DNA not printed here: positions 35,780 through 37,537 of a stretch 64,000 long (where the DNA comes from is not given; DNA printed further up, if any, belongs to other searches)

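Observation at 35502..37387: RelA/SpoT-like synthetase with intact catalytic motifs, a ~180-aa insertion and the N-terminal module, followed by a tightly linked 136-aa ORF (toxSAS or effector-immunity-like pair?)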

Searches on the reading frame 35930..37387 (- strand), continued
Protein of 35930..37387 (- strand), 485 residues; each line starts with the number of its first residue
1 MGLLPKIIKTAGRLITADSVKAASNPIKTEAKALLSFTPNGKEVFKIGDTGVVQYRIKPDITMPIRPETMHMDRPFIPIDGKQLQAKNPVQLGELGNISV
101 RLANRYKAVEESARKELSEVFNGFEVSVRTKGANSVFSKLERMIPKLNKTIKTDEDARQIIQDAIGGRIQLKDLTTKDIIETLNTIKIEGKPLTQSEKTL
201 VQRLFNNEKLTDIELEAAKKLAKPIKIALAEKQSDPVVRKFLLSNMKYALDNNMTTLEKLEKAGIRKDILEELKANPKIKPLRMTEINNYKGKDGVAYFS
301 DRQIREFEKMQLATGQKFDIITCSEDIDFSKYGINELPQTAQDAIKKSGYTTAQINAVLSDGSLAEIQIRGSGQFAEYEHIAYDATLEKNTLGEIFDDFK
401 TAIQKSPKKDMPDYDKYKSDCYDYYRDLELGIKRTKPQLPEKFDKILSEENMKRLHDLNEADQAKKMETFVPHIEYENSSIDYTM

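Call 32: fold_search(model_id=the predicted structure, library=viral)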
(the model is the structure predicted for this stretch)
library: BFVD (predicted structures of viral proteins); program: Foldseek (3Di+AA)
matches with E <= 10: 148; with E <= 0.001: 1
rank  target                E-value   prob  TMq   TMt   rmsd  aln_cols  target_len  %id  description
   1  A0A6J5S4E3            1.5e-04  1.00  0.30  0.34  22.8       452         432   13  RelA/SpoT [uncultured Caudovirales phage]
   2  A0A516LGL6            1.1e-02  0.96  0.25  0.11  21.3       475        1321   12  (no name in the UniProt tables at hand)
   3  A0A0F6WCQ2            1.5e-02  1.00  0.27  0.48   6.1       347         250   11  RelA/SpoT family protein [Sinorhizobium phage phiN3]
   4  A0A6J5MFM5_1          1.6e-02  0.99  0.26  0.14  19.2       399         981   11  ART-PolyVal-like domain-containing protein [uncultured Caudovirales phage]
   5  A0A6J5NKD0            3.8e-02  0.96  0.25  0.11  13.1       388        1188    9  Uncharacterized protein [uncultured Caudovirales phage]
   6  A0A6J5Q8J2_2          4.5e-02  0.08  0.11  0.06  33.8       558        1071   11  RelA/SpoT [uncultured Caudovirales phage]
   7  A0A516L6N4            6.4e-02  0.28  0.18  0.09  24.0       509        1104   10  (no name in the UniProt tables at hand)
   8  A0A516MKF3            3.0e-01  0.30  0.18  0.16  25.7       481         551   10  (no name in the UniProt tables at hand)
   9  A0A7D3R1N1            4.2e-01  0.12  0.10  0.21  17.1       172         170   16  Nucleotidyltransferase relA/spot protein [Fadolivirus FV1/VV64]
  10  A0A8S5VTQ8            5.5e-01  0.33  0.21  0.37  10.9       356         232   10  (no name in the UniProt tables at hand)
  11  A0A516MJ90            9.6e-01  0.33  0.23  0.27  13.2       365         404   10  (no name in the UniProt tables at hand)
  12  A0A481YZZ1            1.0e+00  0.15  0.09  0.25   5.8        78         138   14  Uncharacterized protein [Mimivirus LCMiAC01]
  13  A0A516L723            1.2e+00  0.06  0.06  0.11  18.4       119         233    8  (no name in the UniProt tables at hand)
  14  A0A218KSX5            1.6e+00  0.04  0.07  0.13  15.1       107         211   18  (no name in the UniProt tables at hand)
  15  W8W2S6                1.7e+00  0.04  0.04  0.10  14.6        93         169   17  RNA polymerase II subunit Rpb5b [Invertebrate iridovirus 25]
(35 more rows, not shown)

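Call 37: find_encoding_contigs(protein=P0039, flank=5000, max_places=1)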
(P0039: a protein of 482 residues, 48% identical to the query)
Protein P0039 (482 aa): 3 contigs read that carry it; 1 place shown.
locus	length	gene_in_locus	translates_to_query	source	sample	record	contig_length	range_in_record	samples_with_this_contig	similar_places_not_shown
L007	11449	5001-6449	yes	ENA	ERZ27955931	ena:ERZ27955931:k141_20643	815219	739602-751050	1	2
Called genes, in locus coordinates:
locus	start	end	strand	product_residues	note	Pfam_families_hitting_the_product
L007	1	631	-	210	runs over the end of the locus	PF01930:Cas_Cas4, PF12705:PDDEXK_1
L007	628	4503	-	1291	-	PF00580:UvrD-helicase, PF13245:AAA_19, PF13361:UvrD_C, PF13538:UvrD_C_2 (faint)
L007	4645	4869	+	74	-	PF10771:DUF2582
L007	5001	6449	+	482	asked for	-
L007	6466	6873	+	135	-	-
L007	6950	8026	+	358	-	PF00226:DnaJ, PF01556:DnaJ_C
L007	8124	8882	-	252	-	PF04481:DUF561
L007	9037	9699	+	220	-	PF00089:Trypsin, PF13365:Trypsin_2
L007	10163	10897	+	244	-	PF02405:MlaE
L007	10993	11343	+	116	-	PF00436:SSB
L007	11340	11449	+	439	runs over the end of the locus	PF07005:SBD_N, PF17042:NBD_C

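Call 38: find_encoding_contigs(protein=P0051, flank=5000, max_places=1)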
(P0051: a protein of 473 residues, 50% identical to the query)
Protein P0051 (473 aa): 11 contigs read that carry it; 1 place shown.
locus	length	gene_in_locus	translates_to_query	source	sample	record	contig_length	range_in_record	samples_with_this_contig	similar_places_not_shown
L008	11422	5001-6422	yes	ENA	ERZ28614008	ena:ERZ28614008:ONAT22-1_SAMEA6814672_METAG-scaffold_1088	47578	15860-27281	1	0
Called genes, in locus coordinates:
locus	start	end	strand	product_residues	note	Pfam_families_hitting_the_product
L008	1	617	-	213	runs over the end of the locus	PF12705:PDDEXK_1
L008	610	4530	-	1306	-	PF00580:UvrD-helicase, PF01443:Viral_helicase1 (faint), PF13245:AAA_19, PF13361:UvrD_C, PF13538:UvrD_C_2 (faint)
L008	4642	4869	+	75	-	PF10771:DUF2582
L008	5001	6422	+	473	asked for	-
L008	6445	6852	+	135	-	-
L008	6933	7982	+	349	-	PF00226:DnaJ, PF01556:DnaJ_C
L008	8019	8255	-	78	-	-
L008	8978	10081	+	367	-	PF01571:GCV_T, PF08669:GCV_T_C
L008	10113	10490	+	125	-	PF01597:GCV_H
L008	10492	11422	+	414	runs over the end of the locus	PF02347:GDC-P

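Call 39: find_encoding_contigs(protein=P0072, flank=5000, max_places=1)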
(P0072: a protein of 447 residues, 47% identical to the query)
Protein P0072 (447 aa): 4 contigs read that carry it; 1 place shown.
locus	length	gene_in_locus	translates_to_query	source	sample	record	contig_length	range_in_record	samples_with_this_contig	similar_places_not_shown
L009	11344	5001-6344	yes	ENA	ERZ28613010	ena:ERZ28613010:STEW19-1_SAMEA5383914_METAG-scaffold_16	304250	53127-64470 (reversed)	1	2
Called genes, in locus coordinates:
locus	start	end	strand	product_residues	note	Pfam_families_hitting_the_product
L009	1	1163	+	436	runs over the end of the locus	PF00682:HMGL-like, PF22617:HCS_D2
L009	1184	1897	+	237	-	-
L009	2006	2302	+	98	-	PF01541:GIY-YIG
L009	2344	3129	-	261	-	PF02649:GCHY-1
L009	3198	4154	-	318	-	PF06089:Asparaginase_II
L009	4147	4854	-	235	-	-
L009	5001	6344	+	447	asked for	-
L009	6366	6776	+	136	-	-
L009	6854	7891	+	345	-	PF00226:DnaJ, PF01556:DnaJ_C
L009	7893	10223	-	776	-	PF01751:Toprim, PF01131:Topoisom_bac, PF01396:Zn_ribbon_Top1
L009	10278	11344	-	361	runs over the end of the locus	PF02481:DNA_processg_A, PF17782:WHD_DprA (weak)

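Call 40: find_encoding_contigs(protein=P0083, flank=5000, max_places=1)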
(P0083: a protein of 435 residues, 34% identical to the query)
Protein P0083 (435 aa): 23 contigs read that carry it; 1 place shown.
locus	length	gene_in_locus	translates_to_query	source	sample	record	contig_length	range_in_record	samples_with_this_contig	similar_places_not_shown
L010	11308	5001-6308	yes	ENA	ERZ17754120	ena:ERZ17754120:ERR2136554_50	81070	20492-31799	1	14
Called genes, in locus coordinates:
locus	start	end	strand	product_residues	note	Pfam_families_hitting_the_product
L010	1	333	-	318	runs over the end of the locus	PF03968:LptD_N (weak)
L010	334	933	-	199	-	PF06835:LptC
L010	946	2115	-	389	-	PF13535:ATP-grasp_4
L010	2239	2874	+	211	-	-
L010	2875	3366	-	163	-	-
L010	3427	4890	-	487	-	PF01425:Amidase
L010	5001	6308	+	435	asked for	-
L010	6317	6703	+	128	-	-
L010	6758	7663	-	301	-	PF00231:ATP-synt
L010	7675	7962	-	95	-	-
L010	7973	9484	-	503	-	PF02874:ATP-synt_ab_N, PF00006:ATP-synt_ab, PF00306:ATP-synt_ab_C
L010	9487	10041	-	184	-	PF00213:OSCP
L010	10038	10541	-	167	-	PF00430:ATP-synt_B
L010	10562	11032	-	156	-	PF00430:ATP-synt_B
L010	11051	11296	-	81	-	PF00137:ATP-synt_C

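Call 52: list_cluster_members(proteins=[P0091, P0095, P0107, P0110, P0119, P0123, P0151, P0168, P0084, P0085])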
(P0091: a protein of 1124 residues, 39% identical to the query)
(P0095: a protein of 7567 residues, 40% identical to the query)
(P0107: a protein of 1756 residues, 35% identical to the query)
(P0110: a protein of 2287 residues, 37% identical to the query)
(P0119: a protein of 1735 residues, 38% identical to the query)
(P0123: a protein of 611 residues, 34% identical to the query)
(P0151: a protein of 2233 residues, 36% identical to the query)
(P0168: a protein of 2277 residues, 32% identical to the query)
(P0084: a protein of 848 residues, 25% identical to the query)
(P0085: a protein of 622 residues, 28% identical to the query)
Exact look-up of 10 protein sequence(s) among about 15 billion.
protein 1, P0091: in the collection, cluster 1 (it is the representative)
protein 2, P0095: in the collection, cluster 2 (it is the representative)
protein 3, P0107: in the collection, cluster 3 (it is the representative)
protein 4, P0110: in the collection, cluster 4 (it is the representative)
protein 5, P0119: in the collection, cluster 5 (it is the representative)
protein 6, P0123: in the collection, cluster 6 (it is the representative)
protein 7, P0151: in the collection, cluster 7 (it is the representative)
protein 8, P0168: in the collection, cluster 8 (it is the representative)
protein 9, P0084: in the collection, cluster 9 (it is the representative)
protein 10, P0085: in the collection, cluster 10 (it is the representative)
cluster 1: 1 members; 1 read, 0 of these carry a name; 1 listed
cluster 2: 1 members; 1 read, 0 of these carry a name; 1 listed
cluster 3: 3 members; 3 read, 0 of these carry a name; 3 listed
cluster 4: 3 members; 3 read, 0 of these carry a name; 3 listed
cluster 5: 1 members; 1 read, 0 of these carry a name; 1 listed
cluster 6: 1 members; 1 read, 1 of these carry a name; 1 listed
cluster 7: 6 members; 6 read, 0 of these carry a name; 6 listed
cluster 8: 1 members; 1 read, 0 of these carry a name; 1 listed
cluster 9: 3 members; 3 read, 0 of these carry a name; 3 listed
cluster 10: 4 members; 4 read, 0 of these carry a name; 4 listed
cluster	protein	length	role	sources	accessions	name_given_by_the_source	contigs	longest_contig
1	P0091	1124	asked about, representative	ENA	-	-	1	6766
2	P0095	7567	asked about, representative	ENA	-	-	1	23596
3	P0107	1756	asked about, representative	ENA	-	-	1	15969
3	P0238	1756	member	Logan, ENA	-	-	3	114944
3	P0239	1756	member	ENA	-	-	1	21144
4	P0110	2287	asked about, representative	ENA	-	-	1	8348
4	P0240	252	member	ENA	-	-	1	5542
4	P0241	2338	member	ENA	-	-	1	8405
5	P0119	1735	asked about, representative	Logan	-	-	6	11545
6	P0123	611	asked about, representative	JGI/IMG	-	hypothetical protein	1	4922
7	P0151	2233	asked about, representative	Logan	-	-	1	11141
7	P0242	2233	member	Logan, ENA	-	-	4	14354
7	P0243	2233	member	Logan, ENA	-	-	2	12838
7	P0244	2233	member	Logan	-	-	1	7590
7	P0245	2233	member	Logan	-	-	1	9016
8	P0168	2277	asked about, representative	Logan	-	-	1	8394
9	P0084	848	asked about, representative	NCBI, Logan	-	-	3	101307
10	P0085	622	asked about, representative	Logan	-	-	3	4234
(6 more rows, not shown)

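Call 53: search_protein_families(library=phrogs, proteins=[window:35930-37387:-, P0091, P0107, P0119, P0122, P0084, P0085], max_evalue=0.001)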
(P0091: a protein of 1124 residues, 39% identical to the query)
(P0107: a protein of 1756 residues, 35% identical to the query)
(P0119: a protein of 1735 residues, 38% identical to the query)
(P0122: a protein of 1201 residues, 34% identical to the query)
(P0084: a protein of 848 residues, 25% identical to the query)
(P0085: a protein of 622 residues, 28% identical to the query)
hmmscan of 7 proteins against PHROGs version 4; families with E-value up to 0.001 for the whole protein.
window:35930-37387:- (485 aa): 0 families

P0091 (1124 aa): 0 families

P0107 (1756 aa): 0 families

P0119 (1735 aa): 0 families

P0122 (1201 aa): 0 families

P0084 (848 aa): 0 families

P0085 (622 aa): 0 families

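Call 54: find_encoding_contigs(protein=P0084, flank=8000, max_places=1)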
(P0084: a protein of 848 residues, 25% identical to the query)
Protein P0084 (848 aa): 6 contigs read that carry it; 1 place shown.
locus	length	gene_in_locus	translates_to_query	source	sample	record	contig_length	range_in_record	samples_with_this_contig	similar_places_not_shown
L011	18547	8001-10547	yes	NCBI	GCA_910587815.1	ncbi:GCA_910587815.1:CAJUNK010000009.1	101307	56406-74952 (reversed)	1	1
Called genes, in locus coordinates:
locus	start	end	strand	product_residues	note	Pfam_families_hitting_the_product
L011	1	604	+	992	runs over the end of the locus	-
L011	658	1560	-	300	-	PF00072:Response_reg, PF01740:STAS (weak)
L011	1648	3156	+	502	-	PF02878:PGM_PMM_I, PF02879:PGM_PMM_II, PF02880:PGM_PMM_III, PF00408:PGM_PMM_IV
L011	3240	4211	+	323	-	-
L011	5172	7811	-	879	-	PF02861:Clp_N, PF00004:AAA, PF05621:TniB (weak), PF23569:NBD_SMAX1, PF17871:AAA_lid_9, PF07724:AAA_2, PF07728:AAA_5, PF10431:ClpB_D2-small, +7 more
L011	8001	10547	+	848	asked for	PF22746:SHOCT-like_DUF2089-C (faint)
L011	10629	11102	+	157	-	-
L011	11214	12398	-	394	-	PF00395:SLH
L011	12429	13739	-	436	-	PF06689:zf-C4_ClpX, PF01078:Mg_chelatase (faint), PF05496:RuvB_N (faint), PF00004:AAA, PF07724:AAA_2, PF07728:AAA_5 (weak), PF13401:AAA_22 (faint), PF10431:ClpB_D2-small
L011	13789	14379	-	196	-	PF00574:CLP_protease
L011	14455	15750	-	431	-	PF05697:Trigger_N, PF00254:FKBP_C, PF05698:Trigger_C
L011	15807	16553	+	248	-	PF05690:ThiG (faint), PF04131:NanE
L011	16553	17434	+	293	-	PF00480:ROK, PF01869:BcrAD_BadFG (weak)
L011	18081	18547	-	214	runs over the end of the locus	PF02527:GidB, PF03848:TehB (weak)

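Call 60: find_encoding_contigs(protein=P0238, flank=6000, max_places=1)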
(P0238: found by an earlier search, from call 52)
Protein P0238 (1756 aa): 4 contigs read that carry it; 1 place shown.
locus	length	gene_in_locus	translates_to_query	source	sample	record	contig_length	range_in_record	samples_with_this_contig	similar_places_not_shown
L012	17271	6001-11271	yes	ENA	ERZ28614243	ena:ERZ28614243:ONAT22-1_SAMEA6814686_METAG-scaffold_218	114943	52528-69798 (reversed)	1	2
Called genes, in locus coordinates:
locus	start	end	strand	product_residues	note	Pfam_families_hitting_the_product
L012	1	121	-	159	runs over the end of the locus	PF09419:PGP_phosphatase, PF00702:Hydrolase (faint), PF13419:HAD_2 (weak), PF13242:Hydrolase_like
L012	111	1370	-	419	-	PF01136:Peptidase_U32, PF16325:Peptidase_U32_C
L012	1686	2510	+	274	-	PF00528:BPD_transp_1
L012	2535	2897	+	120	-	-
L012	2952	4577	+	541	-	PF00916:Sulfate_transp, PF01740:STAS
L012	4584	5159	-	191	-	-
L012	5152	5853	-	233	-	-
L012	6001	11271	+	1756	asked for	-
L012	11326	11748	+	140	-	-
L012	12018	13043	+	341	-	PF00483:NTP_transferase, PF12804:NTP_transf_3 (weak), PF25084:LbH_EIF2B, PF25087:GMPPB_C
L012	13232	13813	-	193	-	-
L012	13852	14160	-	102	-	-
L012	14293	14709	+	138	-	PF03073:TspO_MBR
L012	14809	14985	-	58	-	-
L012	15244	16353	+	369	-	-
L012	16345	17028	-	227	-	PF00834:Ribul_P_3_epim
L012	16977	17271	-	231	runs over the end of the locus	PF22935:RM44_endonuclase, PF14622:Ribonucleas_3_3, PF00636:Ribonuclease_3, PF00035:dsrm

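Call 68: search_dna_similar(query=window:35930-37387:-, collection=phages, mode=protein, max_evalue=0.001, max_rows=10)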
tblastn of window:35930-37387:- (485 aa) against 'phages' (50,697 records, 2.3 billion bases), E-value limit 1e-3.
No match.

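Call 69: search_dna_similar(query=window:35930-37387:-, collection=plasmids, mode=protein, max_evalue=0.001, max_rows=10)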
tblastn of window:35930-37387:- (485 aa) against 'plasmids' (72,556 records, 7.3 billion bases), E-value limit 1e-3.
No match.

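Call 73: find_encoding_contigs(protein=P0095, flank=3000, max_places=1)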
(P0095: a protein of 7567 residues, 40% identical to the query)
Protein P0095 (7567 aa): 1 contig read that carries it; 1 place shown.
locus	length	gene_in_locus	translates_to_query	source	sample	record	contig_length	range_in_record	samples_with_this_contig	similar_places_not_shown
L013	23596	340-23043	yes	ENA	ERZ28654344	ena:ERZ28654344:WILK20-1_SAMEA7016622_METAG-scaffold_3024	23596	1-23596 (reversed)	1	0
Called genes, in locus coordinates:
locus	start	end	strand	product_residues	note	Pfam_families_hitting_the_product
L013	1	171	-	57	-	?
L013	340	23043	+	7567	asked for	PF00226:DnaJ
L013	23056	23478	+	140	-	-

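Call 74: find_encoding_contigs(protein=P0242, flank=4000, max_places=1)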
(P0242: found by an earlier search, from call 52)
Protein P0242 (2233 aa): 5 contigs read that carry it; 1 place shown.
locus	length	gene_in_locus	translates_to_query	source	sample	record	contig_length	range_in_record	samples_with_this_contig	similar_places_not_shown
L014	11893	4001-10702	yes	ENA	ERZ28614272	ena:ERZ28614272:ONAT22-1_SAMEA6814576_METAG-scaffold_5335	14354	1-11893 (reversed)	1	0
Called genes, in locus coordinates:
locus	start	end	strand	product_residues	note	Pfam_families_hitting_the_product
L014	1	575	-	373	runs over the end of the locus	PF13237:Fer4_10 (faint), PF13534:Fer4_17, PF12838:Fer4_7 (weak), PF13183:Fer4_8, PF13187:Fer4_9 (weak), PF02754:CCG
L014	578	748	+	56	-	-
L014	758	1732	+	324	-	PF08240:ADH_N, PF00107:ADH_zinc_N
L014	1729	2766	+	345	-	PF08240:ADH_N, PF16912:Glu_dehyd_C (weak), PF02826:2-Hacid_dh_C (weak), PF00107:ADH_zinc_N, PF13602:ADH_zinc_N_2 (weak)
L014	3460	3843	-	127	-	PF12836:HHH_3 (weak)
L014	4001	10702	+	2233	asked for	PF04607:RelA_SpoT (weak)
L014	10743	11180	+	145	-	-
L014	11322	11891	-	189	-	?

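Call 75: find_encoding_contigs(protein=P0091, flank=4000, max_places=1)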
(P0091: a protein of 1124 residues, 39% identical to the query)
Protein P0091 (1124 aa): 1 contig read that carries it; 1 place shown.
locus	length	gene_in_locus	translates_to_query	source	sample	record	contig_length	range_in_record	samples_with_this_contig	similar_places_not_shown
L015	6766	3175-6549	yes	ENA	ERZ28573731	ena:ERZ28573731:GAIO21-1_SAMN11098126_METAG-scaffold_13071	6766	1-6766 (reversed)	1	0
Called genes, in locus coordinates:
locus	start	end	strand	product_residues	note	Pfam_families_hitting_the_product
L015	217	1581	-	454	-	-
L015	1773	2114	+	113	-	PF13560:HTH_31 (weak), PF01381:HTH_3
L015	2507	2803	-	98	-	PF01609:DDE_Tnp_1, PF13751:DDE_Tnp_1_6 (weak)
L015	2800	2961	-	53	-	PF05598:DUF772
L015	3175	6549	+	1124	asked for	-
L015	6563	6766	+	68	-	?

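Call 76: find_encoding_contigs(protein=P0241, flank=4000, max_places=1)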
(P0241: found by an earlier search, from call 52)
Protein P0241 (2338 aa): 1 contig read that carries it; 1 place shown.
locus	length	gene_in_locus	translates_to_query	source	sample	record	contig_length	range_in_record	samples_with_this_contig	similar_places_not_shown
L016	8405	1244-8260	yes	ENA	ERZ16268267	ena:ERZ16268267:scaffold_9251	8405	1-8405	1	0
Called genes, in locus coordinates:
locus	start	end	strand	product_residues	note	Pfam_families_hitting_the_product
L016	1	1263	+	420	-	?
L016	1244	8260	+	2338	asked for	-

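Call 78: search_protein_families(library=pfam, proteins=[L013:340-12339:+, L013:12340-23040:+], max_evalue=0.01)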
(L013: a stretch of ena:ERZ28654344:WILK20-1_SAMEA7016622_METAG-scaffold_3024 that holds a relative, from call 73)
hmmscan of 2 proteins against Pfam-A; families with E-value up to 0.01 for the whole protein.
L013:340-12339:+ (4000 aa): 2 families
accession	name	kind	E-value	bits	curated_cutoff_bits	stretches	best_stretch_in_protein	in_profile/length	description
PF00226.36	DnaJ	-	8.3e-12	45.5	27.8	1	1365-1416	4-54/63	DnaJ domain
PF00036.39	EF-hand_1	-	0.0063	16.4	25.4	0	33-53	3-23/29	EF hand domain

L013:12340-23040:+ (3567 aa): 0 families

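Call 89: find_homologous_proteins(query=L012:6001-9000:+, max_evalue=0.00001)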
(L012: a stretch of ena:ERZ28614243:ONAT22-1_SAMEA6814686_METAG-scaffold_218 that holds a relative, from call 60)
Query L012:6001-9000:+ (1000 aa): 7 proteins with E <= 0.00001 among 8000 candidates.
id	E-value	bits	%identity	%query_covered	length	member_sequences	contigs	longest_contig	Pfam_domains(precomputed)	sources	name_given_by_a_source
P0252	0.0e+0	1530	98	72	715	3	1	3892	-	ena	-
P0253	1.8e-249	849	57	70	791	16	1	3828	-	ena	-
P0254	4.7e-247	841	54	73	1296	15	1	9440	PF00648.28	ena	-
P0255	2.4e-234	799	53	70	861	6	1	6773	-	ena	-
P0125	2.0e-177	610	52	57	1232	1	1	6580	-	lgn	-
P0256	5.0e-172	593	48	61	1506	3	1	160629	-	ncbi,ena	-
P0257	1.2e-167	578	50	58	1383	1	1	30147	-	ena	-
